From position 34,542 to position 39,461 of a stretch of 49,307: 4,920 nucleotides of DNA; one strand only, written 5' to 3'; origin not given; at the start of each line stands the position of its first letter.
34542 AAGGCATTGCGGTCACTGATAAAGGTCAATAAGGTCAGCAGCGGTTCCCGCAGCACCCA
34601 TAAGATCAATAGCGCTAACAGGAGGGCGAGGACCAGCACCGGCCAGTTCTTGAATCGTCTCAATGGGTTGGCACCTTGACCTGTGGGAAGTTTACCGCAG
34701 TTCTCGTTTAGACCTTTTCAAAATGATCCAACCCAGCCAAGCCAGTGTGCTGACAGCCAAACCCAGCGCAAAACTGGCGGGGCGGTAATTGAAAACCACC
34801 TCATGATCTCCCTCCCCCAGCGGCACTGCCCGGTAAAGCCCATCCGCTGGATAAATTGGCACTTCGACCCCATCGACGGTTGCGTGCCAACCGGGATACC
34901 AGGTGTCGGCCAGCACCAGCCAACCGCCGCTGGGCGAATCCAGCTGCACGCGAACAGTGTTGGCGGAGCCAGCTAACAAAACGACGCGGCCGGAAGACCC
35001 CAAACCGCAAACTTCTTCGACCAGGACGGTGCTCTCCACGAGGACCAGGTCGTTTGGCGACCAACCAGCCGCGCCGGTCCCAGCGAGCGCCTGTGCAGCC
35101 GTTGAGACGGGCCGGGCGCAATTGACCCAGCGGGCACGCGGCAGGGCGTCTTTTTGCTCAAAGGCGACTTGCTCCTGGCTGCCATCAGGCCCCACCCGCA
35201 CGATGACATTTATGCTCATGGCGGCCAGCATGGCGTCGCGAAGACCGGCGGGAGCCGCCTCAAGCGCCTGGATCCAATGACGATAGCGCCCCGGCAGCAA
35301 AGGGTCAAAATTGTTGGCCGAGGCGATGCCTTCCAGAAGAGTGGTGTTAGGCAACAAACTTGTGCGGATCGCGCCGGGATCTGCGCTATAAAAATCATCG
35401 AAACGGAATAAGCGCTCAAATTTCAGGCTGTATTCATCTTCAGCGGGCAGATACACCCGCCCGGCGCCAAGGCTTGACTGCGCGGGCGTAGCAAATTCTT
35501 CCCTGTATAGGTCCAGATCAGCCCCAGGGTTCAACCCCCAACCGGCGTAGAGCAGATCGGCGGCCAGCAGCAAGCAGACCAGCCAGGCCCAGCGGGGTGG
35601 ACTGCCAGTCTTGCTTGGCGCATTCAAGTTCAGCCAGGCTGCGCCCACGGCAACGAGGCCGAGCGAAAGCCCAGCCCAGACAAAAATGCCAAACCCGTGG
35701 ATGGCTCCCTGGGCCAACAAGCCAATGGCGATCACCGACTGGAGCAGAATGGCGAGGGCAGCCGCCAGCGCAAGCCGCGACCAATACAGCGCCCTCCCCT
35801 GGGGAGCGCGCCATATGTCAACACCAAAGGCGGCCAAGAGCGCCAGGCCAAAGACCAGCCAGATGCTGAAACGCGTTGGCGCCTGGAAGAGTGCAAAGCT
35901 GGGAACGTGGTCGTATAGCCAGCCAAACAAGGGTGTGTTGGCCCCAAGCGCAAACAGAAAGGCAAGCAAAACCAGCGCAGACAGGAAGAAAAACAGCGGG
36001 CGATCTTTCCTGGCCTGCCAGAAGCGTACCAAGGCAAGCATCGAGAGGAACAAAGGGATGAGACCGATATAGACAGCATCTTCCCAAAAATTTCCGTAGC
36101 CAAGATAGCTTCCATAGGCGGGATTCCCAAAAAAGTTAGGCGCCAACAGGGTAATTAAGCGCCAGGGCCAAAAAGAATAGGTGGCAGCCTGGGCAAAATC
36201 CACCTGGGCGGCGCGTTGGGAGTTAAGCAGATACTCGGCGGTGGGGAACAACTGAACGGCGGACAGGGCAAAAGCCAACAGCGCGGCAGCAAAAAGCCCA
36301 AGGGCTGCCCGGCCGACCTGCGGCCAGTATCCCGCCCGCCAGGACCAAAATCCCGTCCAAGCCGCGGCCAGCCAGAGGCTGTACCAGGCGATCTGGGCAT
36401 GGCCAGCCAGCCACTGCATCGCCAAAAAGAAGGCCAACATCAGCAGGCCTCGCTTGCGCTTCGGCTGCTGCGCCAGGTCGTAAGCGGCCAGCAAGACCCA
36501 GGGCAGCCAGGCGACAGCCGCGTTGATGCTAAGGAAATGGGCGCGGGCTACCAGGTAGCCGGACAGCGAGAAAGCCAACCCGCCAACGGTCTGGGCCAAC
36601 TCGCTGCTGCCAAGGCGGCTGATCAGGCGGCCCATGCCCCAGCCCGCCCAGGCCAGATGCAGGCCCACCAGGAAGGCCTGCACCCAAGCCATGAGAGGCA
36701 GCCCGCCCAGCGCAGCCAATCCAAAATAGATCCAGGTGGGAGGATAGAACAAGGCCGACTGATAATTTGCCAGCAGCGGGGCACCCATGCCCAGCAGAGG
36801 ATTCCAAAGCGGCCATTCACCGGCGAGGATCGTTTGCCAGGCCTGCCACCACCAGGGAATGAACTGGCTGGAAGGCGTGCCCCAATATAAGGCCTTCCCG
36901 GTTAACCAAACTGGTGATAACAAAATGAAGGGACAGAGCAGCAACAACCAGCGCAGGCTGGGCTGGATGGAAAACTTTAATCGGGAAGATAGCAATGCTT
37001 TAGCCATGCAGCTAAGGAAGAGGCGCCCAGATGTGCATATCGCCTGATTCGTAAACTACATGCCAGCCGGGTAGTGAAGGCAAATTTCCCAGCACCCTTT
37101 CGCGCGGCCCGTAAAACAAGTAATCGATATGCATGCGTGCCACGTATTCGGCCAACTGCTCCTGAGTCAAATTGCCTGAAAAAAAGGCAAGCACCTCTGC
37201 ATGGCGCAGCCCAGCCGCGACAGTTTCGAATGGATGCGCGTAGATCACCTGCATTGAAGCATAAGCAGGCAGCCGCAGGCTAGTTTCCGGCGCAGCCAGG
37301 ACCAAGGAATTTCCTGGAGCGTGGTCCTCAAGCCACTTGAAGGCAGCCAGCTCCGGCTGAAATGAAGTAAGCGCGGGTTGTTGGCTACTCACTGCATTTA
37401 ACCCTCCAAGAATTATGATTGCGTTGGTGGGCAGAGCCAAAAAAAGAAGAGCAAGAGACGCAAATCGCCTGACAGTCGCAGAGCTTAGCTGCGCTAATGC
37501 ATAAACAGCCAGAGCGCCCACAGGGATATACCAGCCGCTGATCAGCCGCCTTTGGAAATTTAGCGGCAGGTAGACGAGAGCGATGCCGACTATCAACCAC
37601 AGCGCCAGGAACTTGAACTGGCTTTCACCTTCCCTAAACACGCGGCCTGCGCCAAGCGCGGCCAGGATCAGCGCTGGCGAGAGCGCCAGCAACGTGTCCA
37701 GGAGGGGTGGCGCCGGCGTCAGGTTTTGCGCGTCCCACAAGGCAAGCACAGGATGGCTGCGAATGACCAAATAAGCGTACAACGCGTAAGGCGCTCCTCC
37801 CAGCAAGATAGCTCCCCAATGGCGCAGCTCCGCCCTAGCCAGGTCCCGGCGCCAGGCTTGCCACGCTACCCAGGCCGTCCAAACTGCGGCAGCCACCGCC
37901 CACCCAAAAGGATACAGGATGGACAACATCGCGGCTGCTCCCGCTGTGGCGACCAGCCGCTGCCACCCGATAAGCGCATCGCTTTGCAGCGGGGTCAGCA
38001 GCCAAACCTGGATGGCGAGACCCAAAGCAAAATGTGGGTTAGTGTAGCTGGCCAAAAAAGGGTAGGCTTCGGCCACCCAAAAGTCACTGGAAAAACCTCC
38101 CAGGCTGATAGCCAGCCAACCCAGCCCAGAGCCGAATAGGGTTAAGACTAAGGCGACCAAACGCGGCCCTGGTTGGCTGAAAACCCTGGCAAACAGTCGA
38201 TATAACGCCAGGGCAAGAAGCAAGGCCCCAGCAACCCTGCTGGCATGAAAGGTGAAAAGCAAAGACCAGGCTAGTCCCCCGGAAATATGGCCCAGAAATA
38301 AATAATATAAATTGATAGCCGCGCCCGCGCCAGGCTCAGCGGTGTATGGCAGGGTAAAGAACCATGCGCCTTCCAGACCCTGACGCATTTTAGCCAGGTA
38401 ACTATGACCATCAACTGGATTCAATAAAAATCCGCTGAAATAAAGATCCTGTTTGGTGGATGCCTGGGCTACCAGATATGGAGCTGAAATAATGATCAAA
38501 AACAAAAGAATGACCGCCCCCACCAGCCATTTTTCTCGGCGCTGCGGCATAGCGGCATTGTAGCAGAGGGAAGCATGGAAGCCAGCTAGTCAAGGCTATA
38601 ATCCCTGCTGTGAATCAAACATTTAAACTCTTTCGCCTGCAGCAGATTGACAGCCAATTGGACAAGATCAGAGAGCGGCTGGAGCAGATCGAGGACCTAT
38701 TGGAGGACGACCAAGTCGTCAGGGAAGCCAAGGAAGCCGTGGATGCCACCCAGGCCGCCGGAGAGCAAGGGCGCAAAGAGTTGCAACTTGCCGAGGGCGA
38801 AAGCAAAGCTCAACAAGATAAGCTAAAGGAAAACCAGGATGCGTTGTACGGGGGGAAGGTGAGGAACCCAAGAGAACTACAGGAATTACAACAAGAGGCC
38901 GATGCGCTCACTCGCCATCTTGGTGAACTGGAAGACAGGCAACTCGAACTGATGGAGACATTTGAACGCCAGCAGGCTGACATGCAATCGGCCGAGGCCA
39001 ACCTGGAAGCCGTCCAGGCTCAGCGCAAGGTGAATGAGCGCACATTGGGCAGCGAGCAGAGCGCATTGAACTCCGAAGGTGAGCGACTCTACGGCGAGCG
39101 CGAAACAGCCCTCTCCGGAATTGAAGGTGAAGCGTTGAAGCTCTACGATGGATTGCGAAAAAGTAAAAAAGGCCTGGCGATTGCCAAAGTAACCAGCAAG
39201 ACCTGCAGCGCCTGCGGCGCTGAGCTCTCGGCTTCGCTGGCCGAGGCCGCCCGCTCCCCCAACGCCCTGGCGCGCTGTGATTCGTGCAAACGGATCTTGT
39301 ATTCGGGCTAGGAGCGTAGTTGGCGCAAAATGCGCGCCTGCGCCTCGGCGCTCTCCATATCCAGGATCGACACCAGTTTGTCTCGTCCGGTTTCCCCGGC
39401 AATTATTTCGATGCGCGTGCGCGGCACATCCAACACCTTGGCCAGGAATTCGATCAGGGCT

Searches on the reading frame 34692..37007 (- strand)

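Call 34: search_protein_families(library=pfam, proteins=[window:34692-37007:-], max_evalue=0.000001)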
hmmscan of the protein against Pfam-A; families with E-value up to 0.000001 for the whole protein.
window:34692-37007:- (771 aa): 1 family
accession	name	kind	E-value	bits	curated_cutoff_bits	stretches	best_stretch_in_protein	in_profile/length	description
PF09586.16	YfhO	-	7.2e-21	74.7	28.5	2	106-480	88-431/835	Bacterial membrane protein YfhO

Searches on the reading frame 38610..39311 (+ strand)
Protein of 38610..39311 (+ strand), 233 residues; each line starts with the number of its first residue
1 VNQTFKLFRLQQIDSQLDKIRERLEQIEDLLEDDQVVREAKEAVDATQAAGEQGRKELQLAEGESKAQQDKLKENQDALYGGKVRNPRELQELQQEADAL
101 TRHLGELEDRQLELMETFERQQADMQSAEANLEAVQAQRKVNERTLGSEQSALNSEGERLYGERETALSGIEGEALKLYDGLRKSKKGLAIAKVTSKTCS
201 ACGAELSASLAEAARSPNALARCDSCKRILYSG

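Call 35: search_protein_families(library=pfam, proteins=[window:38610-39311:+], max_evalue=0.000001)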
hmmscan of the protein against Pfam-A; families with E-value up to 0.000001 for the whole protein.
window:38610-39311:+ (233 aa): 1 family
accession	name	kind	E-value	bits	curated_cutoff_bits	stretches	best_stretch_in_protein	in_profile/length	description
PF24481.2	CT398_CC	-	6.5e-19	68.9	27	1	10-186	1-179/180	CT398-like coiled coil hairpin domain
